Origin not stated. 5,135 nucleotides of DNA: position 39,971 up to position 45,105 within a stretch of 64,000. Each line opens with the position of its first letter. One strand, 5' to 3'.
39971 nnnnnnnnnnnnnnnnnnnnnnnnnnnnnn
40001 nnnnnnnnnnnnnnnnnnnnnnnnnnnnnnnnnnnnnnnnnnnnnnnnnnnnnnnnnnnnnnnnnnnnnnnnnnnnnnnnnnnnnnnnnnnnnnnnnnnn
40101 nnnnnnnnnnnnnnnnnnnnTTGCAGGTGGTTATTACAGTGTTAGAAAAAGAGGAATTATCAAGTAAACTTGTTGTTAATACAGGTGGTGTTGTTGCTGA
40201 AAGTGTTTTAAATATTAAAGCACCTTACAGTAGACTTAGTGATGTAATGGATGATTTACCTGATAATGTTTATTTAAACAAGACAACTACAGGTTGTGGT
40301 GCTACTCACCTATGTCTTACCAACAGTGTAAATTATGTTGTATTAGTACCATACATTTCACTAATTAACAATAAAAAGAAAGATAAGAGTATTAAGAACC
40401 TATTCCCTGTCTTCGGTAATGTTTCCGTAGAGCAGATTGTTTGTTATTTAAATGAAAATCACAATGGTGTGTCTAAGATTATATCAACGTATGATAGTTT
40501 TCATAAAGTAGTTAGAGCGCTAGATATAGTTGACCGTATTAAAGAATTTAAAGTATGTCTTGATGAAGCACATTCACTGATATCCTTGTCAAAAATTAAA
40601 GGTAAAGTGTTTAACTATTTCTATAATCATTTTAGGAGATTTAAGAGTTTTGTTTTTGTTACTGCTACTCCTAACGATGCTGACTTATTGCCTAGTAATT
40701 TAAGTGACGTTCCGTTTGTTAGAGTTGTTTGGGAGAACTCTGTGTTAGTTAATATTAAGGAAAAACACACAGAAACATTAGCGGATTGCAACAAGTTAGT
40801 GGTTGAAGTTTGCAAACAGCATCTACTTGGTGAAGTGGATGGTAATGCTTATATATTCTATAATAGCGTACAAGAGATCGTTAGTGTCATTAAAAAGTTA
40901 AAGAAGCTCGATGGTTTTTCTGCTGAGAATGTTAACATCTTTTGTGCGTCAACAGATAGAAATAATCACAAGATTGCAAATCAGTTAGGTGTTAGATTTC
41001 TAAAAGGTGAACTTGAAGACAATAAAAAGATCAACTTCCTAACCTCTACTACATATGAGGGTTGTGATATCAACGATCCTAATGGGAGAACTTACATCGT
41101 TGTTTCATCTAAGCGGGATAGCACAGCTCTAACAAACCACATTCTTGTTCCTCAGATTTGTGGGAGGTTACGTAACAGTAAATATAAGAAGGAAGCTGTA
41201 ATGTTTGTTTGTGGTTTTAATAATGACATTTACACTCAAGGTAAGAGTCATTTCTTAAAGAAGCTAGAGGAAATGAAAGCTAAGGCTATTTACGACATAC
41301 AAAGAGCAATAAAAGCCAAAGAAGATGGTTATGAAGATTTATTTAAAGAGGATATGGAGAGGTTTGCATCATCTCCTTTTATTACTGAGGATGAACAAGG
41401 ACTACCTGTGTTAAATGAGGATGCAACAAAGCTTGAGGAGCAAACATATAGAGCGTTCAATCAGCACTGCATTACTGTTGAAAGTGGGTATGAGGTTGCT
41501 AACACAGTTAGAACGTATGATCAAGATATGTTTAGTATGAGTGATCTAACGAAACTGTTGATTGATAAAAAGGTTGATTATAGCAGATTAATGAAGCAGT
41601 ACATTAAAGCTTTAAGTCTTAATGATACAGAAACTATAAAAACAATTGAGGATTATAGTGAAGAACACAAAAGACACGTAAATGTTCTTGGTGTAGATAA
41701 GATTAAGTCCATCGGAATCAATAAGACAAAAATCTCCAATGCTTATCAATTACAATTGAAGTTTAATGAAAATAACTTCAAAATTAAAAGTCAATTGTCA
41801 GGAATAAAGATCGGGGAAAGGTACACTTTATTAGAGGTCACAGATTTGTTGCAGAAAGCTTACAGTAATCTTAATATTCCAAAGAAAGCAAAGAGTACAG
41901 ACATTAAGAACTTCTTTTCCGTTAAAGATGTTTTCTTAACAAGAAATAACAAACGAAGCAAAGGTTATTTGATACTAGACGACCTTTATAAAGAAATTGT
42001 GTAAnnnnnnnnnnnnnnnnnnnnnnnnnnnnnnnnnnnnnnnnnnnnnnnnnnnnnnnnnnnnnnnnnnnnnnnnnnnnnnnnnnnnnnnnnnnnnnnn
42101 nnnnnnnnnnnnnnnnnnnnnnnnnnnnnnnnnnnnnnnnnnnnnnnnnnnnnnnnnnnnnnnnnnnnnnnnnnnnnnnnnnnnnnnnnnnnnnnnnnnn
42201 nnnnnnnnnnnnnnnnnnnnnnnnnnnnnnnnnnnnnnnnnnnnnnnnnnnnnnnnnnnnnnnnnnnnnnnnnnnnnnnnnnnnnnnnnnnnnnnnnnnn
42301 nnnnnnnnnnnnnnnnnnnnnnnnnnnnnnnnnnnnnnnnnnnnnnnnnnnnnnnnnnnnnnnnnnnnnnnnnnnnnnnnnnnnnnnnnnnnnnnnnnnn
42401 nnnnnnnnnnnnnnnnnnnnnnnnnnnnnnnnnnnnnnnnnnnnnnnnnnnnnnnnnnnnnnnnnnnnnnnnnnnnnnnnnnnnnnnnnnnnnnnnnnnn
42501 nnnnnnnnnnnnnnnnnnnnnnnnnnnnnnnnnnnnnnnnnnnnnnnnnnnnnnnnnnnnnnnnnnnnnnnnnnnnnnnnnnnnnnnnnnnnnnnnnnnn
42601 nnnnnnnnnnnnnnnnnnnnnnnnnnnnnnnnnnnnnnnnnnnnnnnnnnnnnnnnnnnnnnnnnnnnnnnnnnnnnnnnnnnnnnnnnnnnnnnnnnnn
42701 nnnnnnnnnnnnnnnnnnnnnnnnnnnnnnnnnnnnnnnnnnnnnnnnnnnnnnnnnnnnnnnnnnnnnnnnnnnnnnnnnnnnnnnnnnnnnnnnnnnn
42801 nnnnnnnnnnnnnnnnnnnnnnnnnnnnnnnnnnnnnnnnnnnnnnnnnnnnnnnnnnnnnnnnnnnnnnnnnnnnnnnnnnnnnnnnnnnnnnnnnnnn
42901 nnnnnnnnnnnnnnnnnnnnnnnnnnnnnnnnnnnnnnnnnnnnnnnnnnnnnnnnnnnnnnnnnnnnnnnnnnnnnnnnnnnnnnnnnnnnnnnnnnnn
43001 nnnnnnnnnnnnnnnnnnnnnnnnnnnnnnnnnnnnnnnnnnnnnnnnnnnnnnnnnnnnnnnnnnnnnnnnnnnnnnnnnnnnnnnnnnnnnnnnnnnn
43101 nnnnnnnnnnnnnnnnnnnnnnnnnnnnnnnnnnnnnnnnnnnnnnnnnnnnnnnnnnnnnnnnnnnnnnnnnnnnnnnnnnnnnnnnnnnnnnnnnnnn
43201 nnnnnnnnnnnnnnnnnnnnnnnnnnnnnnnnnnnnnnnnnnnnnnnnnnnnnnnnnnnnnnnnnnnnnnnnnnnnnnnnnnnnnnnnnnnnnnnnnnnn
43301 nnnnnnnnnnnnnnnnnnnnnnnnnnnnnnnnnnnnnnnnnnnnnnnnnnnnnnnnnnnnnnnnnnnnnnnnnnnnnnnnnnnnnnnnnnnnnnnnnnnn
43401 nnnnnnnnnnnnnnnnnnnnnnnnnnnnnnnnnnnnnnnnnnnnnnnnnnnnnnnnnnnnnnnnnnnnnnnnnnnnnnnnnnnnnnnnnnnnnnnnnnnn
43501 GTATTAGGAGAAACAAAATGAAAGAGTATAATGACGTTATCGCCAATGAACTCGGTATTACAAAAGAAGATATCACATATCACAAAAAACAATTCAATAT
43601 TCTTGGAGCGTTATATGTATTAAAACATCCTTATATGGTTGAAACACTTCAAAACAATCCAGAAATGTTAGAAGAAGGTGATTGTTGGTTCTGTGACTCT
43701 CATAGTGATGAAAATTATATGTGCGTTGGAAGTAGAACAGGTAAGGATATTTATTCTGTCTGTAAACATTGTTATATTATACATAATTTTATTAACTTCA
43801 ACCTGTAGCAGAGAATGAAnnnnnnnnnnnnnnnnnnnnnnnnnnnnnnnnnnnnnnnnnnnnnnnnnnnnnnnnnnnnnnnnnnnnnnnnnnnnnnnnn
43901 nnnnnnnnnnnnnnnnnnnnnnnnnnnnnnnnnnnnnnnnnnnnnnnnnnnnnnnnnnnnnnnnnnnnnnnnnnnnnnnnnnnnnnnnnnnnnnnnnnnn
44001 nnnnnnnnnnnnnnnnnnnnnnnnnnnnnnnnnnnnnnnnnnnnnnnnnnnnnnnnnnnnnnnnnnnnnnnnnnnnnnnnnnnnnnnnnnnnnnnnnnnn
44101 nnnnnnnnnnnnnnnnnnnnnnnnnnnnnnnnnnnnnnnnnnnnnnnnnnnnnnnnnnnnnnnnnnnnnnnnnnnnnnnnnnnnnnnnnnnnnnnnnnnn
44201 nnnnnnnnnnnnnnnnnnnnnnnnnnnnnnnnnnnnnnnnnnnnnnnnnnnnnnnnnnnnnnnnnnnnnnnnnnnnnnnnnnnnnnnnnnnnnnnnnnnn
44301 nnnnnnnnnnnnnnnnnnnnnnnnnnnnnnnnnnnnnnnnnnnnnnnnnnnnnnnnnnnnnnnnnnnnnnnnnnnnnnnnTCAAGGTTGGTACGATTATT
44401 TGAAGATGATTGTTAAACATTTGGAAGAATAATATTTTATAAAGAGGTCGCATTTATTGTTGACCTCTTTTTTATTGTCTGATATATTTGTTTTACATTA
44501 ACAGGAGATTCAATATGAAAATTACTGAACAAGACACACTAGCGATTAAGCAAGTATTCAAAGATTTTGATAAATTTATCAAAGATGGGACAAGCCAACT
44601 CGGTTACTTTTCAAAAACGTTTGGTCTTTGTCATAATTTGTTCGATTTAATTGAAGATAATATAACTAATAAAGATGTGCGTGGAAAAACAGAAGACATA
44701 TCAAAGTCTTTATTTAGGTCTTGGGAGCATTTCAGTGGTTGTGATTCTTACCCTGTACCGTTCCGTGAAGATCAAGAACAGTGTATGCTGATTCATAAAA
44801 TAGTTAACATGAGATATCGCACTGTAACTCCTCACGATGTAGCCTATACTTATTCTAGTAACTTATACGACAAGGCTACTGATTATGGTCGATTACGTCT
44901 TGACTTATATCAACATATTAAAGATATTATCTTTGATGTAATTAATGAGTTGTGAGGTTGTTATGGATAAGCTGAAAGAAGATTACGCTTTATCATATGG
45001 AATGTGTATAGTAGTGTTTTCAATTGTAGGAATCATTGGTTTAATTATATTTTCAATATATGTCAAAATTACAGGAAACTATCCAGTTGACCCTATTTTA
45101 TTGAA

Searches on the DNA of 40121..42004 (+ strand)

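Call 21: search_dna_similar(query=L002:2129-3368:+, collection=phages, mode=distant, max_rows=30)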
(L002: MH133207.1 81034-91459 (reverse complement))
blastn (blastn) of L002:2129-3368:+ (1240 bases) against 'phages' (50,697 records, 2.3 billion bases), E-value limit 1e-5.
Records with a match: 8; places in all: 13; records where one place covers at least 80% of the query: 1.
Best place of each record, by identity: >=99% 1; 80-90% 2; 60-80% 5.
By first word of the organism name: Acinetobacter 8.
By host as written in the record: Acinetobacter baumannii 5; - 2; Acinetobacter baumannii NIPH601 1.
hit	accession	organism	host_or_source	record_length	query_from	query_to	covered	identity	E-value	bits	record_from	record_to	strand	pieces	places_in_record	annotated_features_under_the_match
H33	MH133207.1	Acinetobacter phage vB_AbaM_B9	Acinetobacter baumannii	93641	1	1240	100%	100.0%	0e+0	2237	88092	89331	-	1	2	none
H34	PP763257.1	Acinetobacter phage Ab5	Acinetobacter baumannii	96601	46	1236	78%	77.2%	0e+0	822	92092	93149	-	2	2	hypothetical protein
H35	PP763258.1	Acinetobacter phage Ab7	Acinetobacter baumannii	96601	46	1236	78%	77.2%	0e+0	822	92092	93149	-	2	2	hypothetical protein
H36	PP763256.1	Acinetobacter phage Ab3-TPeters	Acinetobacter baumannii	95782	86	960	67%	75.8%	1e-146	618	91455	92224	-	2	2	hypothetical protein (x4)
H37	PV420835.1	Acinetobacter phage phiAB441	Acinetobacter baumannii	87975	492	1236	60%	74.9%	6e-144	517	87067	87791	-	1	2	none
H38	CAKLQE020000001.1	Acinetobacter phage MD-2021a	not known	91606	86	960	54%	83.9%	4e-165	698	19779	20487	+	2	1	none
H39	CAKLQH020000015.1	Acinetobacter phage MD-2021a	not known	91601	86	960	54%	83.9%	4e-165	698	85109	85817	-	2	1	none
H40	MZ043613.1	Acinetobacter phage TaPaz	Acinetobacter baumannii NIPH601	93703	86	972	55%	78.7%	2e-117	569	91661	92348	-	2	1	none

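Call 23: get_annotated_region(hit=H34, flank=1500)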
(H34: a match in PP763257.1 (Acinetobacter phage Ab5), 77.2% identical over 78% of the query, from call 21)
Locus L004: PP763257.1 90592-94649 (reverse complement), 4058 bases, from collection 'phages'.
description: Acinetobacter phage Ab5, complete genome.
organism: Acinetobacter phage Ab5 (NCBI taxid 3142668)
taxonomy: Viruses; Duplodnaviria; Heunggongvirae; Uroviricota; Caudoviricetes
host: Acinetobacter baumannii; source: -; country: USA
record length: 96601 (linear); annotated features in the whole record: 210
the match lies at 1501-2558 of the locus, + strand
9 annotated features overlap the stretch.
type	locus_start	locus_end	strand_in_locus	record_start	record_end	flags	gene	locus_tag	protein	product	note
CDS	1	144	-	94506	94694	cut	-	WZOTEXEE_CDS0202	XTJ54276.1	hypothetical protein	-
CDS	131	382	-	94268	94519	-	-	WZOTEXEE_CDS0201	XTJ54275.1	hypothetical protein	-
CDS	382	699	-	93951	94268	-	-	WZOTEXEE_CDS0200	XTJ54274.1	hypothetical protein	-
CDS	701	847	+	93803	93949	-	-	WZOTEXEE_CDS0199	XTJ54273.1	hypothetical protein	-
CDS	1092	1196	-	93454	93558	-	-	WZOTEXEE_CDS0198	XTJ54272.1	hypothetical protein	-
CDS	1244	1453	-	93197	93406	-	-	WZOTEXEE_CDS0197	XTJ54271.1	hypothetical protein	-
CDS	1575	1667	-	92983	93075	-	-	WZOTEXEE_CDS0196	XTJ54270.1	hypothetical protein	-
CDS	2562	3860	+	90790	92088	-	-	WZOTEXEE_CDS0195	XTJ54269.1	hypothetical protein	-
CDS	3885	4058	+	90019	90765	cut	-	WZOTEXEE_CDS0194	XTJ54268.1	hypothetical protein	-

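Call 24: get_annotated_region(hit=H36, flank=1500)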
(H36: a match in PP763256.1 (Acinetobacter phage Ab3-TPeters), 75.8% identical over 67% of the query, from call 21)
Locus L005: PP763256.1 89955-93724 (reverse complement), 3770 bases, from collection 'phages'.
description: Acinetobacter phage Ab3-TPeters, complete genome.
organism: Acinetobacter phage Ab3-TPeters (NCBI taxid 3405110)
taxonomy: Viruses; Duplodnaviria; Heunggongvirae; Uroviricota; Caudoviricetes
host: Acinetobacter baumannii; source: -; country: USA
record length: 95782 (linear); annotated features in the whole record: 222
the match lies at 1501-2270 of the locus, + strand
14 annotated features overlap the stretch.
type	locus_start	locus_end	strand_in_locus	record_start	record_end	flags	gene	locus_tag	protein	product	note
CDS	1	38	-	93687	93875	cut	-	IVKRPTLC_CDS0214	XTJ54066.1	hypothetical protein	-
CDS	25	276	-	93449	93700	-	-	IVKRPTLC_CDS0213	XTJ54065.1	hypothetical protein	-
CDS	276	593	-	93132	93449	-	-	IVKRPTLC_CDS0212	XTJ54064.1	hypothetical protein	-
CDS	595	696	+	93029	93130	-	-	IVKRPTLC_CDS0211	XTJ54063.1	hypothetical protein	-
CDS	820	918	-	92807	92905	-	-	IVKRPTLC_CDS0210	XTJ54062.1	hypothetical protein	-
CDS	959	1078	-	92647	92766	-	-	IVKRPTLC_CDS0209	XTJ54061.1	hypothetical protein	-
CDS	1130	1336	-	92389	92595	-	-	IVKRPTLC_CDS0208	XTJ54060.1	hypothetical protein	-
CDS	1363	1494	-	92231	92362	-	-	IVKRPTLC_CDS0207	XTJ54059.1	hypothetical protein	-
CDS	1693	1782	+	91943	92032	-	-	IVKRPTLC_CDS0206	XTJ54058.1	hypothetical protein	-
CDS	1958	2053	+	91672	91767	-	-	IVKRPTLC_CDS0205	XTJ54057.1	hypothetical protein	-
CDS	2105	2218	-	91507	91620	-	-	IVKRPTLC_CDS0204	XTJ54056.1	hypothetical protein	-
CDS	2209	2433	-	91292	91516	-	-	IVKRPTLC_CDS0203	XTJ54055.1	hypothetical protein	-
CDS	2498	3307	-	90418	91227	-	-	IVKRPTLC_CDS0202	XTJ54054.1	hypothetical protein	-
CDS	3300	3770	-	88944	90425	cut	-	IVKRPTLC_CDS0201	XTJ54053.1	DNA helicase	-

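Call 25: get_annotated_region(hit=H37, flank=1500)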
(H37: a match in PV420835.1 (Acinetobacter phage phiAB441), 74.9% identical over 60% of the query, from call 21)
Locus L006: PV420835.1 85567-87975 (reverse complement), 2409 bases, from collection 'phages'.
description: Acinetobacter phage phiAB441, complete genome.
organism: Acinetobacter phage phiAB441 (NCBI taxid 3413495)
taxonomy: Viruses; Duplodnaviria; Heunggongvirae; Uroviricota; Caudoviricetes
host: Acinetobacter baumannii; source: community sewage water; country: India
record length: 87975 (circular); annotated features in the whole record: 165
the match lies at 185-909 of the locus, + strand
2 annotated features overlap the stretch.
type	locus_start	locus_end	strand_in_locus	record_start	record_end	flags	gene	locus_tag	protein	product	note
CDS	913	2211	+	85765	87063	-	-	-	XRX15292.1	hypothetical protein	-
CDS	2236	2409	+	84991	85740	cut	-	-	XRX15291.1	hypothetical protein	-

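Call 26: get_annotated_region(hit=H38, flank=1500)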
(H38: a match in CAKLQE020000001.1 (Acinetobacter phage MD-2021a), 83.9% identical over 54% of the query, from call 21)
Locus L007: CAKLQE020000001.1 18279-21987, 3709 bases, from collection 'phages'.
description: Acinetobacter phage MD-2021a strain 5899STDY8049192 genome assembly, contig: ERS3583568SCcontig000001, whole genome shotgun sequence.
organism: Acinetobacter phage MD-2021a (NCBI taxid 2899278)
taxonomy: Viruses; Duplodnaviria; Heunggongvirae; Uroviricota; Caudoviricetes
host: -; source: not known; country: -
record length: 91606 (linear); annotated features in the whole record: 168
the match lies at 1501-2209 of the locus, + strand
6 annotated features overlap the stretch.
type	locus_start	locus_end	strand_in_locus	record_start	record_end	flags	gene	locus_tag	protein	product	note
CDS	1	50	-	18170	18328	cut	-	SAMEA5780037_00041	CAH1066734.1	Uncharacterised protein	-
CDS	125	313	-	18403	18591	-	-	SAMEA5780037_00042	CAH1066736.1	Uncharacterised protein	-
CDS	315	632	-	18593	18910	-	-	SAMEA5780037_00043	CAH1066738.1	Uncharacterised protein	-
CDS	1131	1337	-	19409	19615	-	-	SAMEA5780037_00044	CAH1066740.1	Uncharacterised protein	-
CDS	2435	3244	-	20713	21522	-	-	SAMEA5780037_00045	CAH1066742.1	Uncharacterised protein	-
CDS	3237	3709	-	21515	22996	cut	-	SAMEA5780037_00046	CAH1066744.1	putative DNA helicase protein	-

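Call 27: get_annotated_region(hit=H40, flank=1500)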
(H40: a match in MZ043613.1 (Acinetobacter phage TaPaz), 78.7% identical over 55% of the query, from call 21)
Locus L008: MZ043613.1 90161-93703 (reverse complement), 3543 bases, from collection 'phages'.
description: Acinetobacter phage TaPaz, complete genome.
organism: Acinetobacter phage TaPaz (NCBI taxid 2834266)
taxonomy: Viruses; Duplodnaviria; Heunggongvirae; Uroviricota; Caudoviricetes
host: Acinetobacter baumannii NIPH601; source: waste water; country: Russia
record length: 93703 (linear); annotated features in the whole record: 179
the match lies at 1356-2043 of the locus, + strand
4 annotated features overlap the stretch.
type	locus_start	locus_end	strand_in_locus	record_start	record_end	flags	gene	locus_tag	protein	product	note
CDS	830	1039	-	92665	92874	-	-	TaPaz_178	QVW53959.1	hypothetical protein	-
CDS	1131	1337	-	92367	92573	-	-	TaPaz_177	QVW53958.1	hypothetical protein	-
CDS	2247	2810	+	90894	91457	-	-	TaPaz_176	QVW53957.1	hypothetical protein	-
CDS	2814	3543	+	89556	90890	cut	-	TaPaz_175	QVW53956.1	hypothetical protein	-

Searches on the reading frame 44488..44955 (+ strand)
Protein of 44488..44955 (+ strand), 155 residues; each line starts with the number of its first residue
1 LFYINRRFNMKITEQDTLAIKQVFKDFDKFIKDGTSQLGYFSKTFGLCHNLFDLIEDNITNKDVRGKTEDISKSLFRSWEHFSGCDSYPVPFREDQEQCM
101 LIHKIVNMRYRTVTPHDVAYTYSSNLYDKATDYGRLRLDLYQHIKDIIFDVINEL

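Call 14: search_protein_families(library=pfam, proteins=[window:44488-44955:+], max_evalue=0.01)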
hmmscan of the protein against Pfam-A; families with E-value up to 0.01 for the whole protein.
window:44488-44955:+ (155 aa): 0 families

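Call 16: search_protein_families(library=phrogs, proteins=[window:44488-44955:+], max_evalue=0.001)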
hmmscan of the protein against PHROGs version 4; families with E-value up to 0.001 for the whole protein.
window:44488-44955:+ (155 aa): 2 families
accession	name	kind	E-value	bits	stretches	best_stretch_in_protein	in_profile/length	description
phrog_8153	-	unknown function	2.1e-15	58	1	43-147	37-137/151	-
phrog_28830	-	unknown function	3.4e-08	34.5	1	33-148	44-160/171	-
